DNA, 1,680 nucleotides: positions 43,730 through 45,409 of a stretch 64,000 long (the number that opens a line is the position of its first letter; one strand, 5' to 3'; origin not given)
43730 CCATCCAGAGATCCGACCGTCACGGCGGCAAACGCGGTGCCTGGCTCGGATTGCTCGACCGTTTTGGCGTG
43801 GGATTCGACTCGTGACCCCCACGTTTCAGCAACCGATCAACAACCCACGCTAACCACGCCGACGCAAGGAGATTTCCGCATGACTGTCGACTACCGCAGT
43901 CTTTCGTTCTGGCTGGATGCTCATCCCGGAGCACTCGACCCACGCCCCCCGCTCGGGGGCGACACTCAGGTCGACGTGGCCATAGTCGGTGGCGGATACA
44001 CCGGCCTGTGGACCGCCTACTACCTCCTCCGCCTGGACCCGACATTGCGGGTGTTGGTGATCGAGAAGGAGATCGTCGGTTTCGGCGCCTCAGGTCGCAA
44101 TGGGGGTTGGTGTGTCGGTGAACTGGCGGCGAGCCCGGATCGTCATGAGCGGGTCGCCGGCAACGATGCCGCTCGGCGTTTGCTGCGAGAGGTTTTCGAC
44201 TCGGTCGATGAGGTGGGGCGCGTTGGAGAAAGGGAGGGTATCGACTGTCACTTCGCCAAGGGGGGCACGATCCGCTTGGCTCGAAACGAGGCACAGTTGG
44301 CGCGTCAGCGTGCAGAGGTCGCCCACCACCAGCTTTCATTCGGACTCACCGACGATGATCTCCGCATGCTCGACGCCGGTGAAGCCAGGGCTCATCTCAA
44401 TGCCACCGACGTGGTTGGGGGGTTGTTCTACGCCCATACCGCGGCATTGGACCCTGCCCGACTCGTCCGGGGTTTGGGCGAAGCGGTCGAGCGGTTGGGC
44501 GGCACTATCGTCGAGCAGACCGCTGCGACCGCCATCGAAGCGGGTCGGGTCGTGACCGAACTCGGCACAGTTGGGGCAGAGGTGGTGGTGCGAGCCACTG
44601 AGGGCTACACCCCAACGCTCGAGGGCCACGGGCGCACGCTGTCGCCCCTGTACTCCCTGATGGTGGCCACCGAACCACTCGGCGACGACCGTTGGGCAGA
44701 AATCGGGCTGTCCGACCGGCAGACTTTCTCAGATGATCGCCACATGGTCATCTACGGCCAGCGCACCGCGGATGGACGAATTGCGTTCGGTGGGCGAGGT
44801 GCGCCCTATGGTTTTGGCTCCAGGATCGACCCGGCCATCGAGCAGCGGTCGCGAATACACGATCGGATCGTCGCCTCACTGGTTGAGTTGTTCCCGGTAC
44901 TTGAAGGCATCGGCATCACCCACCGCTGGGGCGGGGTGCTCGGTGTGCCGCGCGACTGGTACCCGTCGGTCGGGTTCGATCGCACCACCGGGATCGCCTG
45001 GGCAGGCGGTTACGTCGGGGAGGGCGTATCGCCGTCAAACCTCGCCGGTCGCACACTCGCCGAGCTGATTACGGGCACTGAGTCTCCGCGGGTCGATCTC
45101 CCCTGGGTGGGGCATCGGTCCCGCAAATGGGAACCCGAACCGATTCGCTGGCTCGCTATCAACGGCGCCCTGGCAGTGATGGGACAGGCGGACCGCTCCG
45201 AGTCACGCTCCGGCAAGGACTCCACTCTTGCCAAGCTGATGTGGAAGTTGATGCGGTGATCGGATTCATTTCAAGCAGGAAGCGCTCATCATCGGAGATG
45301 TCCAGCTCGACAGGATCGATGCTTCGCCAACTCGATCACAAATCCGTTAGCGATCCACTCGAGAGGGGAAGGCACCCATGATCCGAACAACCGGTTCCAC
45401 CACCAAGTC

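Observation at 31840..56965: Internally duplicated amine/methylamine catabolic island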

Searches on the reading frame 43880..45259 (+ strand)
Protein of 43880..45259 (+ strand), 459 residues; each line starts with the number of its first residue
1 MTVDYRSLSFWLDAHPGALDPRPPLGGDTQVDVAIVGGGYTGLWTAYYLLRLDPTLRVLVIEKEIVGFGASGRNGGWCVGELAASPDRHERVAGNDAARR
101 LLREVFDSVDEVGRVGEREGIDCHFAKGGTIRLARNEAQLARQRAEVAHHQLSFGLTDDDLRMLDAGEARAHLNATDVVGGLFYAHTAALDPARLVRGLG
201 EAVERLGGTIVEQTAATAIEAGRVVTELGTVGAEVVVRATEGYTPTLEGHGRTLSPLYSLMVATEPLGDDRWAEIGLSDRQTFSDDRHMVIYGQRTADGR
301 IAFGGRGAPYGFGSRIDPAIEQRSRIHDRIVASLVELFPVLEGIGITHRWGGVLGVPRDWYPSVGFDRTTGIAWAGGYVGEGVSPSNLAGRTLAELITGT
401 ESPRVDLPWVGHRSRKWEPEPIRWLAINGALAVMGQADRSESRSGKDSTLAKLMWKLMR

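Call 4: search_protein_families(library=pfam, proteins=[window:43880-45259:+])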
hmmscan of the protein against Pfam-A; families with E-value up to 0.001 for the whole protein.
window:43880-45259:+ (459 aa): 3 families
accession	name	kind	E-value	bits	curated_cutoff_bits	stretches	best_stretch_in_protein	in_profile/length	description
PF01266.30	DAO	-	1.1e-59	203.1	27.9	1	32-396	1-353/353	FAD dependent oxidoreductase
PF01946.23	Thi4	-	1e-05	25.3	26.2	1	30-76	17-61/235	Thi4 family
PF13450.12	NAD_binding_8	-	0.00058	20.5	21.9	0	35-64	1-28/68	NAD(P)-binding Rossmann-like domain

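Call 6: search_protein_families(library=ncbifam, proteins=[window:43880-45259:+], max_evalue=1e-10)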
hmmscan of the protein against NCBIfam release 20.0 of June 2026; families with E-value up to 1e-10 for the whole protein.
window:43880-45259:+ (459 aa): 5 families
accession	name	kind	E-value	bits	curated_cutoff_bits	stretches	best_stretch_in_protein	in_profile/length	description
TIGR03329.1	Phn_aa_oxid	hypoth_equivalog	5.4e-68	229.9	632.8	1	10-442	2-436/460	putative aminophosphonate oxidoreductase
NF050086.1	pipecolate_AmaA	exception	1.1e-37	129.8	600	1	22-423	17-404/425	L-pipecolate oxidase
TIGR02352.1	thiamin_ThiO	equivalog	1.8e-14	53.6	250.8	1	33-399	1-349/351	glycine oxidase ThiO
TIGR03197.1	MnmC_Cterm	equivalog_domain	7.4e-14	51.6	174.2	1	32-239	1-198/400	FAD-dependent 5-carboxymethylaminomethyl-2-thiouridine(34) oxidoreductase MnmC1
TIGR01373.1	soxB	subfamily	5.6e-12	45.2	529.45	0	29-75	29-75/407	sarcosine oxidase subunit beta family protein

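Call 22: search_solved_structures(query=window:43880-45259:+, max_evalue=1e-10)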
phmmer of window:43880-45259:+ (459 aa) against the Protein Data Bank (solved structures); distinct sequences matched with E-value up to 1e-10: 0.

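Call 31: search_dna_similar(query=window:43880-45259:+, collection=plasmids, mode=protein, max_rows=12, max_evalue=1e-30)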
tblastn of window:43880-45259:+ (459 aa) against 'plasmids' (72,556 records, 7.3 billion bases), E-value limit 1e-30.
Records with a match: 463; places in all: 513; records where one place covers at least 80% of the query: 460.
Best place of each record, by identity: <60% 463.
By first word of the organism name: Rhizobium 149; Sinorhizobium 79; Klebsiella 17; Shinella 16; Paracoccus 16; Ensifer 14; Burkholderia 12; Agrobacterium 12; Paraburkholderia 10; Thioclava 10; and 53 more.
By predicted mobility (MOB-suite, as given by PLSDB): non-mobilizable 243; conjugative 187; mobilizable 33.
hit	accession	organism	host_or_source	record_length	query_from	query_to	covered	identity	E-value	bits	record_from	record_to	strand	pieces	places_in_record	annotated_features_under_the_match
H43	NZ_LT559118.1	Nonomuraea gerenzanensis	-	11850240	8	453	97%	46.9%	3e-113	373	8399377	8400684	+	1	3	none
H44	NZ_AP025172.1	Cupriavidus sp. P-10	-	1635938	22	457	95%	47.9%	1e-117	386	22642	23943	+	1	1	none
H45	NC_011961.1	Thermomicrobium roseum DSM 5159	-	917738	5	457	99%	45.9%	4e-107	355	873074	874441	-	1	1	FAD-dependent oxidoreductase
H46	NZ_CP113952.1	Rhodococcus sp. JS3073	culture,soil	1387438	22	457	95%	47.5%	5e-119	390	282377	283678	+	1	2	record has no annotation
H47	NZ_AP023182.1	Paraburkholderia sp. PGU19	Physopelta gutta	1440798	22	457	95%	46.8%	1e-114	377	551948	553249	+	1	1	record has no annotation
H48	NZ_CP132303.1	Shinella sumterensis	Homo sapiens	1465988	7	441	95%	46.4%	4e-113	373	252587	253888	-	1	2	none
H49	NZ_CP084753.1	Roseateles sp. XES5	Xenopus laevis,bacterial culture,swab ...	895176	7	441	95%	46.2%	5e-113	373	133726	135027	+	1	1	FAD-binding oxidoreductase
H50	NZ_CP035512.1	Haematobacter massiliensis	single cell,human skin swab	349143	8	429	92%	47.6%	3e-106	353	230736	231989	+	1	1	FAD-binding oxidoreductase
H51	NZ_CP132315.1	Shinella oryzae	Homo sapiens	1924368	7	441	95%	46.0%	1e-111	369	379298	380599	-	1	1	none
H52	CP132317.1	Shinella sumterensis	Homo sapiens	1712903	7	441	95%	46.0%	1e-111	369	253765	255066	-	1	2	FAD-binding oxidoreductase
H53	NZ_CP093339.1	Shinella sp. H4-D48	whole organism,grassland soil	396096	7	441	95%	46.0%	2e-111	368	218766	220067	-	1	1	FAD-binding oxidoreductase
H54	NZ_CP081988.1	Shinella oryzae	cell culture,rhizosphere soil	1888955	7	441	95%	46.0%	2e-111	368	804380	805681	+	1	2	none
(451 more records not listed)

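Call 33: get_annotated_region(hit=H45, flank=10000)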
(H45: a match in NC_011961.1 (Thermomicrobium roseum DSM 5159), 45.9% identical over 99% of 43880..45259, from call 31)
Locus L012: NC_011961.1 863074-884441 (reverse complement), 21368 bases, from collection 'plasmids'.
description: Thermomicrobium roseum DSM 5159 plasmid unnamed, complete sequence
organism: Thermomicrobium roseum DSM 5159 (NCBI taxid 309801)
taxonomy: Bacteria; Thermomicrobiota; Thermomicrobia; Thermomicrobiales; Thermomicrobiaceae; Thermomicrobium; Thermomicrobium roseum; Thermomicrobium roseum DSM 5159
host: -; source: -; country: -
typing (MOB-suite, as given by PLSDB): non-mobilizable
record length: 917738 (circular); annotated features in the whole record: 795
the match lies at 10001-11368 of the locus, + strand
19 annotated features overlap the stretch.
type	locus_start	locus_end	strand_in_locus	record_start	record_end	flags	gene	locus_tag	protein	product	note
CDS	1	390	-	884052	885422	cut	-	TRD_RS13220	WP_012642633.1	DUF2851 family protein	-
CDS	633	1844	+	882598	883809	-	cofG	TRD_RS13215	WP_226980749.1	7,8-didemethyl-8-hydroxy-5-deazariboflavin synthase CofG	-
CDS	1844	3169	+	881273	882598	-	cofH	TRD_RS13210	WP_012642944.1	5-amino-6-(D-ribitylamino)uracil--L-tyrosine 4-hydroxyphenyl transferase CofH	-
CDS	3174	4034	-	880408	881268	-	-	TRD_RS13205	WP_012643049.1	polysaccharide deacetylase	-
CDS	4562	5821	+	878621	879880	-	-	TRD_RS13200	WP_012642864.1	MFS transporter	GO:0055085 - transmembrane transport [Evidence IEA]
CDS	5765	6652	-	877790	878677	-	-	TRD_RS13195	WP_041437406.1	hypothetical protein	-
CDS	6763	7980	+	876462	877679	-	-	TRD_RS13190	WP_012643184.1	PLP-dependent aminotransferase family protein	-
CDS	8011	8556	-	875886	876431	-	-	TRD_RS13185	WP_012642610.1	hypothetical protein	-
CDS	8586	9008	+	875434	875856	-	-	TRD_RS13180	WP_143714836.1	hypothetical protein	-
CDS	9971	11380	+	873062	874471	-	-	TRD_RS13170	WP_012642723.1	FAD-dependent oxidoreductase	-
CDS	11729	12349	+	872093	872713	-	-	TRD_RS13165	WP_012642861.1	hypothetical protein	-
CDS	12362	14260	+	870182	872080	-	-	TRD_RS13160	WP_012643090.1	AAA family ATPase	-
CDS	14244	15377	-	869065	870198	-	-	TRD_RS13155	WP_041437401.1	alpha/beta hydrolase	-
CDS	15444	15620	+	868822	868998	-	-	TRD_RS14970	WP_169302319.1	hypothetical protein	-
CDS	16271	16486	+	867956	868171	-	-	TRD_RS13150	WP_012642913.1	heavy-metal-associated domain-containing protein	-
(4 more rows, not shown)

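Call 34: find_related_loci(query=window:43880-45259:+, collection=genome_contigs, flank=10000)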
Query window:43880-45259:+ (459 aa) in genome_contigs; peptide patterns used: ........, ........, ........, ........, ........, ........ (x = any residue, [..] = any of these).
600 stretches matched a pattern (row limit reached: there are more); 477 encode a relative of the query (tblastn E <= 1e-3); the best 80 are kept; 80 distinct loci.
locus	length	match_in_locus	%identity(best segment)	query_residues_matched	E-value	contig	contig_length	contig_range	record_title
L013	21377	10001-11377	95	1-459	0e+0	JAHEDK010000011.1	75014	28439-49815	MAG: Actinomycetes bacterium isolate Ww199 NODE_219_length_75014_cov_8.562589, whole genome shotgun sequence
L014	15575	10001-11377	84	1-459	0e+0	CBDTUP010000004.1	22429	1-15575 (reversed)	MAG TPA_asm: uncultured bacterium isolate ERR2431953_concoct_193 genome assembly, contig: ERZ23880187.1104, whole genome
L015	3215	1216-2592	83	1-459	0e+0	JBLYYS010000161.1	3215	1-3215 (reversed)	MAG: Acidimicrobiia bacterium isolate DBRS4.bin20 k97_225591, whole genome shotgun sequence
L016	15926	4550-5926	81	1-459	0e+0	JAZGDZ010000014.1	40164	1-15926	MAG: Acidimicrobiia bacterium isolate SCS3bin.8 SCS3bin.8_14, whole genome shotgun sequence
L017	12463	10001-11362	81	5-458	0e+0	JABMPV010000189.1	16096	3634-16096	MAG: bacterium isolate bin.66 k141_2726490, whole genome shotgun sequence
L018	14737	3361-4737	79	1-459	0e+0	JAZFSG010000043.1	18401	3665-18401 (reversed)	MAG: Acidimicrobiia bacterium isolate BS1bin.31 BS1bin.31_43, whole genome shotgun sequence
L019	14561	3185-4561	76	1-459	0e+0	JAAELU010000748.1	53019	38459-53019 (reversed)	MAG: bacterium isolate Bpl_13 BplG_CONTIG6620648, whole genome shotgun sequence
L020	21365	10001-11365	81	5-459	0e+0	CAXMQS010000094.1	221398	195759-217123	MAG: uncultured Acidimicrobiia bacterium isolate 10C-St20-MC-01_bin.7.orig genome assembly, contig: k141_1437954, whole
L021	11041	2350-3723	72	1-458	0e+0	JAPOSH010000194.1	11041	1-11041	MAG: bacterium isolate CAR2_bin_19 NODE_1964_length_11041_cov_6.05571, whole genome shotgun sequence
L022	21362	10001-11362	71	6-459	0e+0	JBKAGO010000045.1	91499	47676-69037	MAG: Acidimicrobiales bacterium isolate Ske_MAG14 Ske_MAG14_0045, whole genome shotgun sequence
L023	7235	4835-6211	62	6-459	1e-176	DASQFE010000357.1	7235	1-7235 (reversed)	MAG TPA_asm: Ilumatobacteraceae bacterium isolate SMAG_U11772 k141_19179, whole genome shotgun sequence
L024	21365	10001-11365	61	4-459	2e-173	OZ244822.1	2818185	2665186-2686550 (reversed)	MAG: Candidatus Aldehydirespirator sp. isolate 35bfcaf5-8220-4494-8a82-73b50c7a5dd2 genome assembly, chromosome: 1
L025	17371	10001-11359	60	5-458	4e-173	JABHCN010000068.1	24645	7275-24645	MAG: Actinomycetota bacterium isolate SI037_bin109 k141_1741325, whole genome shotgun sequence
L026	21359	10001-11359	60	9-459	2e-171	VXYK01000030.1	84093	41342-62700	MAG: Acidimicrobiaceae bacterium isolate SB0670_bin_1 NODE_199_length_84093_cov_16.545551, whole genome shotgun sequence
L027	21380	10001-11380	59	2-459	3e-171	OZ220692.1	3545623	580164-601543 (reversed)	MAG: Acidimicrobiales bacterium isolate 8ffd2e9a-c1ca-4386-ab1d-9011d91eb932 genome assembly, chromosome: 1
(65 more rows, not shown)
